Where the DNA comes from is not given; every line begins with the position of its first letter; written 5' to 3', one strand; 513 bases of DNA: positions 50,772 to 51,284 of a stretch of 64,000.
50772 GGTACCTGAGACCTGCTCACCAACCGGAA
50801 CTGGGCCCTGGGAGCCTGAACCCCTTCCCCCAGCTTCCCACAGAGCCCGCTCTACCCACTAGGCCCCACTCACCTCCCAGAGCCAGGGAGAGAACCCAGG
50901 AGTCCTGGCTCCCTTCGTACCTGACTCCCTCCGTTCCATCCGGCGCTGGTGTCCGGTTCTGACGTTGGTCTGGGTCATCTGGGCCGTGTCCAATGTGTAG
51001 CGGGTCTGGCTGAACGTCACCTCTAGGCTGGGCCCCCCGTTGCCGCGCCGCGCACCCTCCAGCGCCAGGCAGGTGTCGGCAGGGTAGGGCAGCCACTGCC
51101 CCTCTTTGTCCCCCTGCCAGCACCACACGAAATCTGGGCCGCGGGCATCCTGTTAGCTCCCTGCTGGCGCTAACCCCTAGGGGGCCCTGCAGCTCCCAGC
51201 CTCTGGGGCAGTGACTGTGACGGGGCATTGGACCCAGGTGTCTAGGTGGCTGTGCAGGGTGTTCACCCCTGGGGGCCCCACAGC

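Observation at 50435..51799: PARP2 appears to carry an N-terminal extension encoding two tandem WWE (poly-ADP-ribose-binding) domains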

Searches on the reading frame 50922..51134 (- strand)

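Call 16: search_protein_families(library=pfam, proteins=[window:50922-51134:-], max_evalue=0.01)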
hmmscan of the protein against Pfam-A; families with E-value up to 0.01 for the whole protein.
seq(71 aa): 2 families
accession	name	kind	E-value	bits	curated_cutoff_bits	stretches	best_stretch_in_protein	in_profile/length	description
PF02825.26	WWE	-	1.5e-14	54.5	21.1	1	2-68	1-67/67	WWE domain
PF23467.1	WWE_5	-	0.00039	21.4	24.9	1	10-65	14-68/80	WWE domain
